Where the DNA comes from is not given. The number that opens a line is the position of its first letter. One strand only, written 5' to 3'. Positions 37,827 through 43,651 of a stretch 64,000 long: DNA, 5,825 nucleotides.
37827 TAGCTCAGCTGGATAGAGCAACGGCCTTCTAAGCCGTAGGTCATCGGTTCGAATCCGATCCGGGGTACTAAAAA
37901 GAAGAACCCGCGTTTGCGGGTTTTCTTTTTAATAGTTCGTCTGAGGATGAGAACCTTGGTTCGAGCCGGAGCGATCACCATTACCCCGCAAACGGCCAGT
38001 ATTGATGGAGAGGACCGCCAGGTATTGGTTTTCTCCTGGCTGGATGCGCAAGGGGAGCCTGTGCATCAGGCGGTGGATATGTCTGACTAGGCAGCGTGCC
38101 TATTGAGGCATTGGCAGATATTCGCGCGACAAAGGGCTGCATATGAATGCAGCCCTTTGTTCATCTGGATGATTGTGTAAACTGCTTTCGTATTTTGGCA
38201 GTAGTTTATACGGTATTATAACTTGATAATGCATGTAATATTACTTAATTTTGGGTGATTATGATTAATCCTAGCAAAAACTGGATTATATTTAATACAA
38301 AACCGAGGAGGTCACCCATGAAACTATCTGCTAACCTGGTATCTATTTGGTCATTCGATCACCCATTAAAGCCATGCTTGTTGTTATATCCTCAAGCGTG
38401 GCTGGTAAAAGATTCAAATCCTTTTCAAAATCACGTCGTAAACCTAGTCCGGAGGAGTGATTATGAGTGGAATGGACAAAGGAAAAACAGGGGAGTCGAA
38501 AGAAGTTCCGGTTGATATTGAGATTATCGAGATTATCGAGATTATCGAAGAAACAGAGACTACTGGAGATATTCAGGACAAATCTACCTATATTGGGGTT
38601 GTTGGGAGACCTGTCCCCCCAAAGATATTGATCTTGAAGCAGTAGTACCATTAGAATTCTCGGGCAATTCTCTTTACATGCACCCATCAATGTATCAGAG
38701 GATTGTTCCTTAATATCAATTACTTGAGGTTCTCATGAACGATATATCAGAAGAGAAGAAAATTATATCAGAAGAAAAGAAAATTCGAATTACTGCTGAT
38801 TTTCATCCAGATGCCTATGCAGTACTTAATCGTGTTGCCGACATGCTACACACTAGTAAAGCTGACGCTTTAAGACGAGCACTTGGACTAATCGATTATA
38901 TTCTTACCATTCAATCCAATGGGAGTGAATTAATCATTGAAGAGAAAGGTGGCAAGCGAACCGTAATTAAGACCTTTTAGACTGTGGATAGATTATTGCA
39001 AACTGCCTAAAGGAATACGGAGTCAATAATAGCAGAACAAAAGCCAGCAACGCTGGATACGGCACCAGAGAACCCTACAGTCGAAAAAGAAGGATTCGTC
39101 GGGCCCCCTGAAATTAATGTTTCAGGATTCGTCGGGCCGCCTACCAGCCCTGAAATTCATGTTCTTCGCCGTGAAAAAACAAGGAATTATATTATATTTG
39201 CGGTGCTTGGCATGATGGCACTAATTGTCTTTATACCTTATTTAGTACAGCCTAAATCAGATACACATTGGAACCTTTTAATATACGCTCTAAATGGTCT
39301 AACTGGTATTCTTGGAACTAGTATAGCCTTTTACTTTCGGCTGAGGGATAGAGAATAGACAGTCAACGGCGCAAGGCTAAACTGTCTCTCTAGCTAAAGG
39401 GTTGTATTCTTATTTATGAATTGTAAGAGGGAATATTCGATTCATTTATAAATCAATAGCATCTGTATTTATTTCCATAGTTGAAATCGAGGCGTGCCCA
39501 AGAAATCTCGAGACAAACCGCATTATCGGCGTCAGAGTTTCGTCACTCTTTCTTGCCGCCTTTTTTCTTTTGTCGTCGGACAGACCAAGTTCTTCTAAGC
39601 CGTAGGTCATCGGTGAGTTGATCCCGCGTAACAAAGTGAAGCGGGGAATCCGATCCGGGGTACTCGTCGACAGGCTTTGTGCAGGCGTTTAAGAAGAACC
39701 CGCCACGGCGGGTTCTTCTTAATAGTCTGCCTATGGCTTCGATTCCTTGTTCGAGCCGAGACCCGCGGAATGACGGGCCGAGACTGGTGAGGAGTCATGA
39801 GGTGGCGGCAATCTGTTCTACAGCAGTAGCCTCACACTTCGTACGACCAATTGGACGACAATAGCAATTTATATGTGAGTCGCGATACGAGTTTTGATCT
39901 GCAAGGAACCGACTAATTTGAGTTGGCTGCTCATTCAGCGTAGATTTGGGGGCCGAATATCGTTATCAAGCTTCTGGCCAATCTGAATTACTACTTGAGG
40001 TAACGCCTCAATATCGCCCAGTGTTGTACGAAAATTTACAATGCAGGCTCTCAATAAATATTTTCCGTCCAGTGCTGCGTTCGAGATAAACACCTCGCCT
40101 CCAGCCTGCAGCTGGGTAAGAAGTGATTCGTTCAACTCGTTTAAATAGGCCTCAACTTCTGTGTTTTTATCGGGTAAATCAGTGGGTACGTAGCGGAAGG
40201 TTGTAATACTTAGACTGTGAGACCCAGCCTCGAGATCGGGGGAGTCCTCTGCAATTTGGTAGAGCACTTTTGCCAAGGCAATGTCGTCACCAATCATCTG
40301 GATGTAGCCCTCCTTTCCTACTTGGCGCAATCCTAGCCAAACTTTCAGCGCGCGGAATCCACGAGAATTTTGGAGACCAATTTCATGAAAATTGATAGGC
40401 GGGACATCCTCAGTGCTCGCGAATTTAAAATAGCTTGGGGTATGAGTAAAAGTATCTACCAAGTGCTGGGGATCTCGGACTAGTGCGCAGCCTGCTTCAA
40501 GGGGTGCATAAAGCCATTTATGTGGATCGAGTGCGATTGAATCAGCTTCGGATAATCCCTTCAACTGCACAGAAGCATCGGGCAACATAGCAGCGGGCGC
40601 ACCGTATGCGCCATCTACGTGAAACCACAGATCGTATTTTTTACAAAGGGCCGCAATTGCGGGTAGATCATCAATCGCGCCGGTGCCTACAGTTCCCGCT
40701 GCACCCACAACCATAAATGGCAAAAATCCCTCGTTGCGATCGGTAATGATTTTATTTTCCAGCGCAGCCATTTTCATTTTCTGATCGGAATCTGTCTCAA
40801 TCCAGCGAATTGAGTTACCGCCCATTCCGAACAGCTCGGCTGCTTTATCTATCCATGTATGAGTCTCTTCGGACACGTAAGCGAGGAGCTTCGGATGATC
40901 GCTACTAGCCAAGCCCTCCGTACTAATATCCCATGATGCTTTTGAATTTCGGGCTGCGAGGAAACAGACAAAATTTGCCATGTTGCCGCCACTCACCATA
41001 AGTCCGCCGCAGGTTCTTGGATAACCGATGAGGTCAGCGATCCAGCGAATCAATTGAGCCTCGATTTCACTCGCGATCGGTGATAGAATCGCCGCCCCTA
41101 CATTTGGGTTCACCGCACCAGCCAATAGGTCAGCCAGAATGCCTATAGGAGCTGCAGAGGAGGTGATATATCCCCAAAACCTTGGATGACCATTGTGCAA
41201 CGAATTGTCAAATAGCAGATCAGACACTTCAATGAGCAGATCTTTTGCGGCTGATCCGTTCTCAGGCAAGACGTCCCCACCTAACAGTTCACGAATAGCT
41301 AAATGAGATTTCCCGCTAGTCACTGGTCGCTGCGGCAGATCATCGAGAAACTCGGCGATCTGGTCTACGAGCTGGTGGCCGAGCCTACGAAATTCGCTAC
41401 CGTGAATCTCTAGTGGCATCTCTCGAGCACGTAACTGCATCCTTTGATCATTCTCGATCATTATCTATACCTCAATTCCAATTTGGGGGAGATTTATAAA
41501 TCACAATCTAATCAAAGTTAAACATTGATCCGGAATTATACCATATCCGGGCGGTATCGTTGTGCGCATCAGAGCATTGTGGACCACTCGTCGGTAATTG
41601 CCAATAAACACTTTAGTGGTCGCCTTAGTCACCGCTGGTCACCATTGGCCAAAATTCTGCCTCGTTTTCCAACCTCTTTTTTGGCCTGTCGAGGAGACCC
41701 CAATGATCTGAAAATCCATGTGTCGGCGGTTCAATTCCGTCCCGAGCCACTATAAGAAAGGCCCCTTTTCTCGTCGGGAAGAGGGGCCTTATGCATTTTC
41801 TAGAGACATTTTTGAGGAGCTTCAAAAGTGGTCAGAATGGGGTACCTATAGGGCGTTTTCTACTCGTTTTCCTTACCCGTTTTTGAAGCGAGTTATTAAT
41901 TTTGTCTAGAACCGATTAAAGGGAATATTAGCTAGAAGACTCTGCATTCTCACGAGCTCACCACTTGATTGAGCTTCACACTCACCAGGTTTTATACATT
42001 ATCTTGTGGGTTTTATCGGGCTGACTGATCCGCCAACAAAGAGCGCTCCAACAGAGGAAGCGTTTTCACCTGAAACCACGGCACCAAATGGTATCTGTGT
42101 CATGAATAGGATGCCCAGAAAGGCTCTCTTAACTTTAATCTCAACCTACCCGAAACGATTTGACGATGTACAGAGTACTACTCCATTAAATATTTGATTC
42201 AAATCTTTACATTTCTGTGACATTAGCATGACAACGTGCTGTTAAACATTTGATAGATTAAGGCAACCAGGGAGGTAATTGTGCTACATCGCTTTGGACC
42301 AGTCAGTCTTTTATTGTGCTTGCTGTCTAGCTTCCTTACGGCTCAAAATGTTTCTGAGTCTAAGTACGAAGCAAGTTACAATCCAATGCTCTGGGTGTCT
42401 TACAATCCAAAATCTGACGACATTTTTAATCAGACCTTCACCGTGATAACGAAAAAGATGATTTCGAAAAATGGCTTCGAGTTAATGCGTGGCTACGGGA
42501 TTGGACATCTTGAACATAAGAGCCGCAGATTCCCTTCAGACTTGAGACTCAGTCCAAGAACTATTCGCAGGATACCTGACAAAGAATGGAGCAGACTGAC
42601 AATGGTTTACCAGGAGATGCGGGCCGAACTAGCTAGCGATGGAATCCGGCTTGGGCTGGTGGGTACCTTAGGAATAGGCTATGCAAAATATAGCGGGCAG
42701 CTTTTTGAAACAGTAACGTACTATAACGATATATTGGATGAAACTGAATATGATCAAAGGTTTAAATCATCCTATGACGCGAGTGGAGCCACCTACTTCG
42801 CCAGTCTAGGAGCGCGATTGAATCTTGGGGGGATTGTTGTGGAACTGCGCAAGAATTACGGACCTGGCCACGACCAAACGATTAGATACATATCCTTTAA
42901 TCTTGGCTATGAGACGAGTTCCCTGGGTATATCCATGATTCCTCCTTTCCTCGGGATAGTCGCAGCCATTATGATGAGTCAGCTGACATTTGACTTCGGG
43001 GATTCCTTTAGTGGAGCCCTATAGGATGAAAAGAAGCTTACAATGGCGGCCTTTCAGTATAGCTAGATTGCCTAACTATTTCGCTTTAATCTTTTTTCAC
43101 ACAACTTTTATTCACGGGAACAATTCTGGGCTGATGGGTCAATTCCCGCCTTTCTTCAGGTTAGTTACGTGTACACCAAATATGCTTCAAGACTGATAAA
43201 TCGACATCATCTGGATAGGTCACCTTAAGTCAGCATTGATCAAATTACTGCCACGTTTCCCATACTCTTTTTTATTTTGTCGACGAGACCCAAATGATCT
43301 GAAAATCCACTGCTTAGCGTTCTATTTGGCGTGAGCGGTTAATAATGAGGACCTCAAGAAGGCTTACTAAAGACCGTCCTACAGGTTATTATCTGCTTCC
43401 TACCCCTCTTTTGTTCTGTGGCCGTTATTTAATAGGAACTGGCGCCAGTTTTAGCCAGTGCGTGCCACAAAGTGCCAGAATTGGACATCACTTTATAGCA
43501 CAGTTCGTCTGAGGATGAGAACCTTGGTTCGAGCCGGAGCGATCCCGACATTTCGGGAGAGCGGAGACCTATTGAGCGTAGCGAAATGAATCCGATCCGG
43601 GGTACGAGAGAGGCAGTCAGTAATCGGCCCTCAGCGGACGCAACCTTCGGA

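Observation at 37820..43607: tRNA-Arg(TCT) followed by tandemly accreted AT-rich islands delimited by degenerate tRNA 3'-half copies and a 43-nt repeat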

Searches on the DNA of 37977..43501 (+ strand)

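Call 50: search_dna_similar(query=window:37977-43501:+, collection=phages, mode=distant, max_rows=10)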
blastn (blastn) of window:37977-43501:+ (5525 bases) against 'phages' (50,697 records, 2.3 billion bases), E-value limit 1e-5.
No match.

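Call 51: search_dna_similar(query=window:37977-43501:+, collection=plasmids, mode=distant, max_rows=10)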
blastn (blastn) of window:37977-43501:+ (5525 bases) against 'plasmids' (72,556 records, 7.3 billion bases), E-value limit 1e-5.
Records with a match: 20; places in all: 26; records where one place covers at least 80% of the query: 0.
Best place of each record, by identity: 95-99% 2; 90-95% 17; 80-90% 1.
By first word of the organism name: Priestia 11; Bacillus 4; Niallia 1; Anoxybacillus 1; Pseudomonas 1; Paenibacillus 1; Mesobacillus 1.
By predicted mobility (MOB-suite, as given by PLSDB): non-mobilizable 19; mobilizable 1.
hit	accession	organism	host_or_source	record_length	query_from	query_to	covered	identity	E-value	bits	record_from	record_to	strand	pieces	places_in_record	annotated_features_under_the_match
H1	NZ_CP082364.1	Bacillus badius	bacterial cell,soil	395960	3725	3778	1%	90.7%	9e-10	76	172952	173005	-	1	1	none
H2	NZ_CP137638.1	Niallia sp. XMNu-256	whole organism,salt pond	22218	3725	3778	1%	90.7%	9e-10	76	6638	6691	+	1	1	none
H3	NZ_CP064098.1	Priestia aryabhattai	cell culture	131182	3732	3785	1%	88.9%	1e-8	72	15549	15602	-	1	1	none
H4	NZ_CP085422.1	Priestia megaterium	single cell,soil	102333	3732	3778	1%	93.6%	1e-8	73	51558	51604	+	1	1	none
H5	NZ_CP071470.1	Priestia megaterium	whole organism,Hypersaline environment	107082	3732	3778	1%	93.6%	1e-8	73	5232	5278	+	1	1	none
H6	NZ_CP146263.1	Priestia megaterium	Nicotiana tabacum L.,Cell ...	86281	3732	3778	1%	93.6%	1e-8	73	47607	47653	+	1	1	none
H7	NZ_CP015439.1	Anoxybacillus amylolyticus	Microbial isolate,soil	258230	3732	3777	1%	93.5%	4e-8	71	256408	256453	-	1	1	none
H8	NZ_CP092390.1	Priestia megaterium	Bolboschoenus planiculmis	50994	3732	3777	1%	93.5%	4e-8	71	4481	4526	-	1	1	none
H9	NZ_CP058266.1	Priestia megaterium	cell culture,potash salt dump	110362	3732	3777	1%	93.5%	4e-8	71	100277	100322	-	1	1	none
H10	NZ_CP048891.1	Priestia megaterium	culture,agricultural soil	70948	3732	3777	1%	93.5%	4e-8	71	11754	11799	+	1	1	none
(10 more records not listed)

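Call 52: get_annotated_region(hit=H4, flank=300)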
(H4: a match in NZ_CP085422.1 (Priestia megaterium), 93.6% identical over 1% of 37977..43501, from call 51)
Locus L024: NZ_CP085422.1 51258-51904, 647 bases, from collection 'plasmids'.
description: Priestia megaterium strain CK7 plasmid unnamed7, complete sequence
organism: Priestia megaterium (NCBI taxid 1404)
taxonomy: Bacteria; Bacillota; Bacilli; Bacillales; Bacillaceae; Priestia; Priestia megaterium
host: -; source: single cell,soil; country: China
typing (MOB-suite, as given by PLSDB): non-mobilizable; replicon rep_cluster_385
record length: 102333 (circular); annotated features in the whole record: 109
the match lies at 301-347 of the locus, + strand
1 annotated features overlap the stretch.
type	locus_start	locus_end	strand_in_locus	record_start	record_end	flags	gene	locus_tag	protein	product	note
CDS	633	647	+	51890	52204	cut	-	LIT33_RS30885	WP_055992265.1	hypothetical protein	-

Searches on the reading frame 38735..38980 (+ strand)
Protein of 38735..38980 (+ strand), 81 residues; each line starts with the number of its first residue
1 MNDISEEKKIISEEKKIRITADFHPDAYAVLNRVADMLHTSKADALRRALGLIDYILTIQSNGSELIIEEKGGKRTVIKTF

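Call 7: search_protein_families(library=pfam, proteins=[window:38735-38980:+], max_evalue=0.01)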
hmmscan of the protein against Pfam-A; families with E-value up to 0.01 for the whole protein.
window:38735-38980:+ (81 aa): 1 family
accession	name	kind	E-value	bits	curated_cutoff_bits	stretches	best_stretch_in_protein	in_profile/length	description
PF23961.1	Phage_tail_terminator_9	-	0.00077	19.6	27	1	7-54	55-105/153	Phage neck terminator protein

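Call 35: search_protein_families(library=phrogs, proteins=[window:38735-38980:+], max_evalue=0.05)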
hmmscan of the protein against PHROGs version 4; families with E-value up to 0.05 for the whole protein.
window:38735-38980:+ (81 aa): 1 family
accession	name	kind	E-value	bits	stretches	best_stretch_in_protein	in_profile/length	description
phrog_8557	-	unknown function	7e-06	27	1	20-79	5-65/67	-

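Call 37: find_encoding_contigs(protein=window:38735-38980:+, flank=10000, max_places=10)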
Protein window:38735-38980:+ (81 aa): 7 contigs read that carry it; 4 places shown.
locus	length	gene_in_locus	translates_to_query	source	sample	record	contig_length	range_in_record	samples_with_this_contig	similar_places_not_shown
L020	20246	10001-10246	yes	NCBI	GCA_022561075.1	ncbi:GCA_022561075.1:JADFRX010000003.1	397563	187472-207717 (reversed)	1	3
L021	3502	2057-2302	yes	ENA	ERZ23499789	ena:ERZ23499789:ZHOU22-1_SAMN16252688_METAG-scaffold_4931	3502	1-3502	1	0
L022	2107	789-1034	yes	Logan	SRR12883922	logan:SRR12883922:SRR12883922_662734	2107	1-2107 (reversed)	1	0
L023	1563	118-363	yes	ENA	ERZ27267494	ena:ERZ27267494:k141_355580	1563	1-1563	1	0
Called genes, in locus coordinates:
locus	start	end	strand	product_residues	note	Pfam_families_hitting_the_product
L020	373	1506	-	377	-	PF03235:GmrSD_N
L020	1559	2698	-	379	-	PF01555:N6_N4_Mtase (weak), PF01170:UPF0020 (faint), PF02086:MethyltransfD12 (weak), PF01555:N6_N4_Mtase (weak)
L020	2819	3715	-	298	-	PF01145:Band_7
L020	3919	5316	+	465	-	PF01262:AlaDh_PNT_C (faint), PF07992:Pyr_redox_2, PF13738:Pyr_redox_3, PF00070:Pyr_redox, PF02852:Pyr_redox_dim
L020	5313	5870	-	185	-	PF00588:SpoU_methylase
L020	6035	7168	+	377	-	PF01262:AlaDh_PNT_C (weak), PF03435:Sacchrp_dh_NADP, PF16653:Sacchrp_dh_C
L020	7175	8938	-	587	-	PF13145:Rotamase_2 (faint), PF00639:Rotamase (weak)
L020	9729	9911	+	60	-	-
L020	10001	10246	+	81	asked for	-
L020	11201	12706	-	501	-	PF00282:Pyridoxal_deC, PF01212:Beta_elim_lyase (weak), PF00266:Aminotran_5 (faint)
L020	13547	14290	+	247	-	-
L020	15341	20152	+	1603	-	PF13188:PAS_8, PF13426:PAS_9, PF00989:PAS, PF08447:PAS_3, PF08448:PAS_4, PF13426:PAS_9, PF00989:PAS, PF13426:PAS_9, +12 more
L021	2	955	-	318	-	?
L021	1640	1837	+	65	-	-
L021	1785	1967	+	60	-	-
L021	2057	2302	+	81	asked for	-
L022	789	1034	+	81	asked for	-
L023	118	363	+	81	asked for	-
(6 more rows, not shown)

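Call 69: search_protein_families(library=ncbifam, proteins=[window:38735-38980:+], max_evalue=1)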
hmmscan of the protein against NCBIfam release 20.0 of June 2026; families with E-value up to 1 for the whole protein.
window:38735-38980:+ (81 aa): 1 family
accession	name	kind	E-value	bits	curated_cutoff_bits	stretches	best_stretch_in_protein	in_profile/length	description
NF002640.0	PRK02308.1-4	equivalog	0.068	12.1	456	1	12-74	104-164/308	UV DNA damage repair endonuclease UvsE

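Call 74: search_solved_structures(query=window:38735-38980:+, max_evalue=10, show_alignments=2)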
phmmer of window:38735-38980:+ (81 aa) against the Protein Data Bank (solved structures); distinct sequences matched with E-value up to 10: 0.

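Call 80: predict_structure(protein=window:38735-38980:+)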
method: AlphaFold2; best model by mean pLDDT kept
length: 81 residues; sequences in the alignment: 1
mean_pLDDT: 53.1   pTM: 0.32
mean pLDDT of the five models: 53.1, 52.4, 52.3, 50.4, 48.8
residues with pLDDT >= 90: 0; 70-90: 8; 50-70: 32; < 50: 41
segments of 3 or more residues with pLDDT < 50: 1-22, 63-67, 69-81
pLDDT, mean of each block of 10 residues (from residue 1): 40 39 56 66 70 64 47 43 45
secondary structure, 60 per line:
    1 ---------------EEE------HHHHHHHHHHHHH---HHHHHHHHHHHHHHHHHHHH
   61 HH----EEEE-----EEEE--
elements in order: E16-18 H25-37 H41-62 E67-70 E76-79

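Call 101: find_related_loci(query=window:38735-38980:+, collection=viral_contigs, flank=8000)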
Query window:38735-38980:+ (81 aa) in viral_contigs; peptide patterns used: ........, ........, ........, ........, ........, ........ (x = any residue, [..] = any of these).
36 stretches matched a pattern, but none encodes a relative of the query by tblastn (E <= 1e-3).

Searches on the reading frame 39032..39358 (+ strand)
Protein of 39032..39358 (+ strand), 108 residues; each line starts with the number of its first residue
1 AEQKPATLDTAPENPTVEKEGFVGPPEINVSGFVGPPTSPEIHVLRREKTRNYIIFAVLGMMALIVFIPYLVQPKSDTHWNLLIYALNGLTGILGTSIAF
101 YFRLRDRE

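Call 7: search_protein_families(library=pfam, proteins=[window:39032-39358:+], max_evalue=0.01)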
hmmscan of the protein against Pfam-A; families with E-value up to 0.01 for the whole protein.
window:39032-39358:+ (108 aa): 0 families

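Call 35: search_protein_families(library=phrogs, proteins=[window:39032-39358:+], max_evalue=0.05)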
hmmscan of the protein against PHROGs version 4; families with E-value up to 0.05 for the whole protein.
window:39032-39358:+ (108 aa): 1 family
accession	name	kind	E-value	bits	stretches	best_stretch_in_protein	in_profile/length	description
phrog_9990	-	unknown function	1.3e-05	26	1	47-102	3-57/72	-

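Call 69: search_protein_families(library=ncbifam, proteins=[window:39032-39358:+], max_evalue=1)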
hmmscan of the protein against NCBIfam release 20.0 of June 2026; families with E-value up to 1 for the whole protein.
window:39032-39358:+ (108 aa): 1 family
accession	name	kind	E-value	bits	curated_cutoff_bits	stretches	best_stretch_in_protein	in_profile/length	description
TIGR04561.1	membra_charge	hypoth_equivalog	0.24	11.6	30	1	54-76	19-41/82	TIGR04561 family membrane protein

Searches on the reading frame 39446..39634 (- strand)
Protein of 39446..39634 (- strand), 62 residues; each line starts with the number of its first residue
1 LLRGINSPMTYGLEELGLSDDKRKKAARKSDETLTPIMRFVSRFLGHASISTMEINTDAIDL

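Call 68: search_protein_families(library=pfam, proteins=[window:39446-39634:-], max_evalue=10)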
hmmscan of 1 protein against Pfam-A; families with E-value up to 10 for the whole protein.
window:39446-39634:- (62 aa): 0 families

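Call 69: search_protein_families(library=ncbifam, proteins=[window:39446-39634:-], max_evalue=1)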
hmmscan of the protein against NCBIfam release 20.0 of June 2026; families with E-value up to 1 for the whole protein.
window:39446-39634:- (62 aa): 1 family
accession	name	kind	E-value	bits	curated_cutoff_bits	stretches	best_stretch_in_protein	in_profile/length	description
NF001399.0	PRK00283.1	subfamily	0.12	11.6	279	1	38-57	262-281/300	tyrosine recombinase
